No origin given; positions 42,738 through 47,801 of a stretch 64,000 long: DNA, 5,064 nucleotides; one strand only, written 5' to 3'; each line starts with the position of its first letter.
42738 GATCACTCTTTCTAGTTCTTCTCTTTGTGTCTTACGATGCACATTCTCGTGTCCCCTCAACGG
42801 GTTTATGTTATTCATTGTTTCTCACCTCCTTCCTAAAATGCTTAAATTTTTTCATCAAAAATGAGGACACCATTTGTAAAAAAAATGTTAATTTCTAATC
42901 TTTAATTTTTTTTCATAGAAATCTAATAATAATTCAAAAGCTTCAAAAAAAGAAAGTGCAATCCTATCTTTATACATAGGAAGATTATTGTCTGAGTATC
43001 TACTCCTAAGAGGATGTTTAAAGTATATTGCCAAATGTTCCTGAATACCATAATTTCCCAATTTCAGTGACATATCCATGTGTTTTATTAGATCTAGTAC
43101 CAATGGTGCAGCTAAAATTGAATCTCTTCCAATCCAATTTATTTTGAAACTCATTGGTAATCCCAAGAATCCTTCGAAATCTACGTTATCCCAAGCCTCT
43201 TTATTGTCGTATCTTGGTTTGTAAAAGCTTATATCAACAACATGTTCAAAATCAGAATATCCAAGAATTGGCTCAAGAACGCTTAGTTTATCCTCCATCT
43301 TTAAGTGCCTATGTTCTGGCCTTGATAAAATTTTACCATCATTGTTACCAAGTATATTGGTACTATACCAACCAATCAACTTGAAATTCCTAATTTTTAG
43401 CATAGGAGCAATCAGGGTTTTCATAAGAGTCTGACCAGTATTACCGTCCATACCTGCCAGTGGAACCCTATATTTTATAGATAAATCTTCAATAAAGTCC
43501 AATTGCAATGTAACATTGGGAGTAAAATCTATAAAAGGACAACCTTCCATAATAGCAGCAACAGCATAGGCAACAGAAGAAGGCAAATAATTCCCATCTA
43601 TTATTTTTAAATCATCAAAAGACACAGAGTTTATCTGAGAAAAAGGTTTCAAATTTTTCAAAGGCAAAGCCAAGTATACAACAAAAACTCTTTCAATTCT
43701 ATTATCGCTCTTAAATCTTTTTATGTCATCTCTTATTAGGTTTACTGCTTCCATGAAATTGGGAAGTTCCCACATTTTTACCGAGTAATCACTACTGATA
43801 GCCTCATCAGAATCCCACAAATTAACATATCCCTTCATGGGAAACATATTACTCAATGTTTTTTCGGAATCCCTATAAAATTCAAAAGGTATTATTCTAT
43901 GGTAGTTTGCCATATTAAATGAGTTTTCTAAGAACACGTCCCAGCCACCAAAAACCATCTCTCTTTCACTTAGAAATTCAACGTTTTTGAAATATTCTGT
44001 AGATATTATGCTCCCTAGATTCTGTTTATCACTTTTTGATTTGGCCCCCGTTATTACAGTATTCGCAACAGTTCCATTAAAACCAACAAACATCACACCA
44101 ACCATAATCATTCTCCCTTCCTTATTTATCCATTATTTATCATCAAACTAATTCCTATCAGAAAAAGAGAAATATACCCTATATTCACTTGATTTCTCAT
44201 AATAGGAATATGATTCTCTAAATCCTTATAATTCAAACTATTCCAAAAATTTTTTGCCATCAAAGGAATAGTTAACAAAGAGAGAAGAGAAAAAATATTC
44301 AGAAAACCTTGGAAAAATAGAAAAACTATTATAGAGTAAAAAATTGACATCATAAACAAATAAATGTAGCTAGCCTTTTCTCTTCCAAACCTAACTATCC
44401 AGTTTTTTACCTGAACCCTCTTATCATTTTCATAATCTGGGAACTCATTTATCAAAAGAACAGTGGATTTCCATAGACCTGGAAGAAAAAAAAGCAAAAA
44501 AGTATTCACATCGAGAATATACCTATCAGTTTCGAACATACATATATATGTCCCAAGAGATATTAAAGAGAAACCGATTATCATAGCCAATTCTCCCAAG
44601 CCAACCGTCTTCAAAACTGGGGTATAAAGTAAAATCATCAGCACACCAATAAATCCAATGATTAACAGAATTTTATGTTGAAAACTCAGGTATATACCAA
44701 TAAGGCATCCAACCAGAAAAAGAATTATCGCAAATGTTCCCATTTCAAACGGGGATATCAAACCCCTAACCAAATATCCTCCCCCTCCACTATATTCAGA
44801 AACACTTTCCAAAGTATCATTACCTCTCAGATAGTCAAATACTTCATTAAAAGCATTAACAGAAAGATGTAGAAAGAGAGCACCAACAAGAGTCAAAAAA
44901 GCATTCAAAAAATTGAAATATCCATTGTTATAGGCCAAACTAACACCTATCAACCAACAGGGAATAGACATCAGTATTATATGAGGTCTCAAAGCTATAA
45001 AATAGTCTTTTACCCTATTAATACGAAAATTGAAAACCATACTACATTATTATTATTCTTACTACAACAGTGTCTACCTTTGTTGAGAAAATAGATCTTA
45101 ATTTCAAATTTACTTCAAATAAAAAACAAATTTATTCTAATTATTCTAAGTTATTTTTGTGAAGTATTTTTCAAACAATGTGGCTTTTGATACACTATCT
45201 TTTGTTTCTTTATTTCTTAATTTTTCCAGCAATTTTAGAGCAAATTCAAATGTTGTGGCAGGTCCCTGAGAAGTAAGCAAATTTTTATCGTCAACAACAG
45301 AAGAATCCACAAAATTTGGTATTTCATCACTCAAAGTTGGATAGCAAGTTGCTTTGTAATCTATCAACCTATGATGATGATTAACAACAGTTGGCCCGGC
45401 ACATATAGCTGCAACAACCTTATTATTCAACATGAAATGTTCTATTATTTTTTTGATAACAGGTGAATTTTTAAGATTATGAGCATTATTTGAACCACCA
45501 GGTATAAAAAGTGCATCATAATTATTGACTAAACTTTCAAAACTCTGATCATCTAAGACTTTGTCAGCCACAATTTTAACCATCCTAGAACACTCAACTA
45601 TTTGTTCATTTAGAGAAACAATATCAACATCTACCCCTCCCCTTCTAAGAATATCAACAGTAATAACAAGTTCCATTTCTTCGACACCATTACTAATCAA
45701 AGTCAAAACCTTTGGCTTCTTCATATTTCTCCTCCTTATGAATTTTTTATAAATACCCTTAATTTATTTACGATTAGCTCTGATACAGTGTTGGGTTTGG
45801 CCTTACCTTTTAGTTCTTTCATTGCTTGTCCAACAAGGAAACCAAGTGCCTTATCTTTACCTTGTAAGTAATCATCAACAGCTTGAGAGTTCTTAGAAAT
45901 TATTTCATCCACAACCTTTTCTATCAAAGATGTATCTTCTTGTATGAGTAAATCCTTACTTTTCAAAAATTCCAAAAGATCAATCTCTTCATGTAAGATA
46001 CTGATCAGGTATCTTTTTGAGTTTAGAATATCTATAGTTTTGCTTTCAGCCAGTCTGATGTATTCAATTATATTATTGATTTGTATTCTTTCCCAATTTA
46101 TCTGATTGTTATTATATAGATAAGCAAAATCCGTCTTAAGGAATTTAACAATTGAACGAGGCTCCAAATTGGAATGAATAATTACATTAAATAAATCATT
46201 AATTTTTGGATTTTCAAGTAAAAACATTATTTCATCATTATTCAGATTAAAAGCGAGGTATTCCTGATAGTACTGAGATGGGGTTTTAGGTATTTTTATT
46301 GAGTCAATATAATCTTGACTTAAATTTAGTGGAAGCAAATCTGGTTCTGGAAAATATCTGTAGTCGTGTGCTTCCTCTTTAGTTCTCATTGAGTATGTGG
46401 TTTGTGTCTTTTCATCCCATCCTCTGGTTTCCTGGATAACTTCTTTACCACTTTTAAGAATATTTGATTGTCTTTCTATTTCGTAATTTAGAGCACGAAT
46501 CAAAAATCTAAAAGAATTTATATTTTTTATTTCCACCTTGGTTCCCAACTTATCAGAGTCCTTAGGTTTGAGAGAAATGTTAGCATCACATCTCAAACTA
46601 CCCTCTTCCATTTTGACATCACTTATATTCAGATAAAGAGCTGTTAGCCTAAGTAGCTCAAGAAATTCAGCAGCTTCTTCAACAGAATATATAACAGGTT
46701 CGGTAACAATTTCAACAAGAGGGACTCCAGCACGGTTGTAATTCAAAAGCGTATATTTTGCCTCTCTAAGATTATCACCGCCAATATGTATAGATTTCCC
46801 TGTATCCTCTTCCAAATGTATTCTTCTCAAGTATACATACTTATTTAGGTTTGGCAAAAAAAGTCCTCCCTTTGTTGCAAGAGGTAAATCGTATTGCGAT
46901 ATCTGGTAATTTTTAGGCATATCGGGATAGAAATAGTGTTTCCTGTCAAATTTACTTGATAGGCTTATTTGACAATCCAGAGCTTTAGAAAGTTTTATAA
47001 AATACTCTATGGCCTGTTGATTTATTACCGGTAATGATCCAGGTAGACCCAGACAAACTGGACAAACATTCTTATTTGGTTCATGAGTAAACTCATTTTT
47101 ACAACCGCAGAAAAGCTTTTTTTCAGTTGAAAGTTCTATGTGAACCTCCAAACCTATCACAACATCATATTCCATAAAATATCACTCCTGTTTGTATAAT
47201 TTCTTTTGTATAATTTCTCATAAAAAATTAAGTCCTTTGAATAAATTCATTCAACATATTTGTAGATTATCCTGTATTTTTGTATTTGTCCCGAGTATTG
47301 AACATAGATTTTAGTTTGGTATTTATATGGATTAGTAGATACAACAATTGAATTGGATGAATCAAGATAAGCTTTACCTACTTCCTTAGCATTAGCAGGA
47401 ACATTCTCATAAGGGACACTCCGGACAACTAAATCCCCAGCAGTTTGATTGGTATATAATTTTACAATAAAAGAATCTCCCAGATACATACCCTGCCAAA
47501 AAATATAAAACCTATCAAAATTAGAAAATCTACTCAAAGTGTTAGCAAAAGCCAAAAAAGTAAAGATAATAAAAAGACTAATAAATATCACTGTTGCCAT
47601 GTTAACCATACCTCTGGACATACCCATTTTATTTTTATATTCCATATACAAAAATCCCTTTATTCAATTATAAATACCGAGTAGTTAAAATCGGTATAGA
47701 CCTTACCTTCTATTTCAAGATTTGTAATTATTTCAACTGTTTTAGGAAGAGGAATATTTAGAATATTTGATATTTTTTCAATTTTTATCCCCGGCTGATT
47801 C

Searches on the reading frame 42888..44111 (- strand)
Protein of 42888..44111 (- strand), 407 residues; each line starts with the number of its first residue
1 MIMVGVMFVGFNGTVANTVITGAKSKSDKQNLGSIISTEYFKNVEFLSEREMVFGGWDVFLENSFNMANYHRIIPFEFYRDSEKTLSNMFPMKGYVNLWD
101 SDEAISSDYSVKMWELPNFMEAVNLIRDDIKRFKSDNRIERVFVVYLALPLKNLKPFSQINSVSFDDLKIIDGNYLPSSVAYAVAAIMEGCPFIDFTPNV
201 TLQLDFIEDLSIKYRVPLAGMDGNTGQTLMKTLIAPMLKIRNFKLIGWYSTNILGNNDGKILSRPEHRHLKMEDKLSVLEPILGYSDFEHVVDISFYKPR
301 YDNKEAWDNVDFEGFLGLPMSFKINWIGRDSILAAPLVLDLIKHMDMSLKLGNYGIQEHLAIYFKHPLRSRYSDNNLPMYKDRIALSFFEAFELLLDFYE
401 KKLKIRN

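Call 89: search_protein_families(library=pfam, proteins=[window:42888-44111:-], max_evalue=0.001)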
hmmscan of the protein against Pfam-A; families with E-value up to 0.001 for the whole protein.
window:42888-44111:- (407 aa): 2 families
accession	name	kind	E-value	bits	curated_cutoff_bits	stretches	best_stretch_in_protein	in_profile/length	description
PF07994.18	NAD_binding_5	-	3.2e-35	122.6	25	1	4-374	1-304/321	Myo-inositol-1-phosphate synthase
PF01658.22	Inos-1-P_synth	-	5.2e-28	97.8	27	1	226-331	1-107/107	Myo-inositol-1-phosphate synthase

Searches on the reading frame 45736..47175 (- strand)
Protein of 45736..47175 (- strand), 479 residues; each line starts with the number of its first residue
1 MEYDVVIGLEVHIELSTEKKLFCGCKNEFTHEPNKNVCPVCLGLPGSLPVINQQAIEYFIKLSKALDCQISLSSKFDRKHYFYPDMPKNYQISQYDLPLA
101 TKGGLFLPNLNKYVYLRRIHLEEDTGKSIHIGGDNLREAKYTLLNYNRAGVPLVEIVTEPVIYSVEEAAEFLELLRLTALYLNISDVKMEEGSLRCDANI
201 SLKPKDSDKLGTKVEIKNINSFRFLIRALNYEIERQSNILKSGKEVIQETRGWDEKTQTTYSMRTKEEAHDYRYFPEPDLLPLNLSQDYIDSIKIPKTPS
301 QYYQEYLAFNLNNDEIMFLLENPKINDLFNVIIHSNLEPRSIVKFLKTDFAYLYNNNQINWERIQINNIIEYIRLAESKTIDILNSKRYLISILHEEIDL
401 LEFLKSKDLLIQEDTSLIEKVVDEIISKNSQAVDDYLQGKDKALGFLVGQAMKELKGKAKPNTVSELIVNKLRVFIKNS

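Call 92: find_related_loci(query=window:45736-47175:-, collection=genome_contigs, flank=1000)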
Query window:45736-47175:- (479 aa) in genome_contigs; peptide patterns used: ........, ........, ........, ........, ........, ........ (x = any residue, [..] = any of these).
599 stretches matched a pattern (row limit reached: there are more); 593 encode a relative of the query (tblastn E <= 1e-3); the best 80 are kept; 80 distinct loci.
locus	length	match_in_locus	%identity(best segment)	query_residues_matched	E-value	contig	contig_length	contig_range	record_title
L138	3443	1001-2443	46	2-473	3e-143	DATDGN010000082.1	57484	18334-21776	MAG TPA_asm: Candidatus Cybelea sp. isolate SMAG_U253 k141_103025, whole genome shotgun sequence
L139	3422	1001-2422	46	2-472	8e-143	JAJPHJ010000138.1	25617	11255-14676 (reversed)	MAG: Proteobacteria bacterium isolate Centralia_MAG_155 k107_3772785, whole genome shotgun sequence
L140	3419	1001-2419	45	4-472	1e-141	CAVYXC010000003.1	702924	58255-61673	MAG: Candidatus Eremiobacteraeota bacterium isolate MFD05705.bin.1.187 genome assembly, contig: contig_44109, whole geno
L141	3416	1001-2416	46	3-472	2e-139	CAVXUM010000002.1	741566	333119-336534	MAG: Candidatus Eremiobacteraeota bacterium isolate MFD05841.bin.2.213 genome assembly, contig: contig_17375, whole geno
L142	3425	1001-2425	46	2-472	3e-139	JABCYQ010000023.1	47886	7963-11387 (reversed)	MAG: Vulcanimicrobiota bacterium isolate Inc-BW-H-2-M_MAG31 Ga0210384_10000760, whole genome shotgun sequence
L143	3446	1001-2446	46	1-474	7e-139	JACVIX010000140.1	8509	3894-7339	MAG: Candidatus Geothermincola primus isolate QZM4_2.bin.425 contig140, whole genome shotgun sequence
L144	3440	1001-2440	46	1-475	1e-138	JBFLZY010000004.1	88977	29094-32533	MAG: Bacillota bacterium isolate MAG124 MAG124_4, whole genome shotgun sequence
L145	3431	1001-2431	46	1-472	5e-138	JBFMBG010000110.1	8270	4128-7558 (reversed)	MAG: Bacillota bacterium isolate MAG158 MAG158_110, whole genome shotgun sequence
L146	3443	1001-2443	44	2-472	1e-137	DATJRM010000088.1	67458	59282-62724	MAG TPA_asm: Candidatus Acidiferrales bacterium isolate SMAG_U14967 k141_3202144, whole genome shotgun sequence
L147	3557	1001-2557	44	1-472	3e-137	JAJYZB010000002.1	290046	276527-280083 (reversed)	MAG: bacterium isolate FK4.bin95 NODE_20_length_290046_cov_2.217023, whole genome shotgun sequence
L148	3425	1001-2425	45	3-472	2e-136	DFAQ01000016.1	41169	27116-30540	MAG TPA_asm: Pelotomaculum sp. UBA3102 UBA3102_contig_5158, whole genome shotgun sequence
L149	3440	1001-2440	45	2-472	1e-136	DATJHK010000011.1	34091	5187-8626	MAG TPA_asm: Candidatus Limnocylindria bacterium isolate SMAG_U15510 k141_7820073, whole genome shotgun sequence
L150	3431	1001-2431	44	2-473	2e-136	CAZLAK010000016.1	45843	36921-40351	MAG TPA_asm: uncultured Pelotomaculum sp. isolate binchicken_co193_71 genome assembly, contig: NODE_337_length_45843_cov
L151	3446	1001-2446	45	3-474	4e-137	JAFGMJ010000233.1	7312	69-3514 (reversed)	MAG: Actinomycetota bacterium isolate Zod_Metabat.463 k87_11548883, whole genome shotgun sequence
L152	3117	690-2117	46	3-473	2e-138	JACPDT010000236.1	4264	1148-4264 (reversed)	MAG: Armatimonadetes bacterium isolate NC_groundwater_316_Ag_B-0.1um_55_8 GD18-4_B1_scaffold_951554, whole genome shotgu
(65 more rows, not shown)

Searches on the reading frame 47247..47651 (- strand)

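Call 3: search_protein_families(library=pfam, proteins=[window:47247-47651:-], max_evalue=1)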
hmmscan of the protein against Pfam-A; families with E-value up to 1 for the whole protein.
window:47247-47651:- (134 aa): 0 families

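Call 4: search_protein_families(library=ncbifam, proteins=[window:47247-47651:-], max_evalue=1)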
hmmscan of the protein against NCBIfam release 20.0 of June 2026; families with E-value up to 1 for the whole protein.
window:47247-47651:- (134 aa): 1 family
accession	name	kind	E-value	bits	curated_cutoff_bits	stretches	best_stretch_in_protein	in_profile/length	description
NF002582.0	PRK02234.1-3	equivalog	0.0052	16.8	348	1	14-74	121-181/201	Holliday junction resolvase RecU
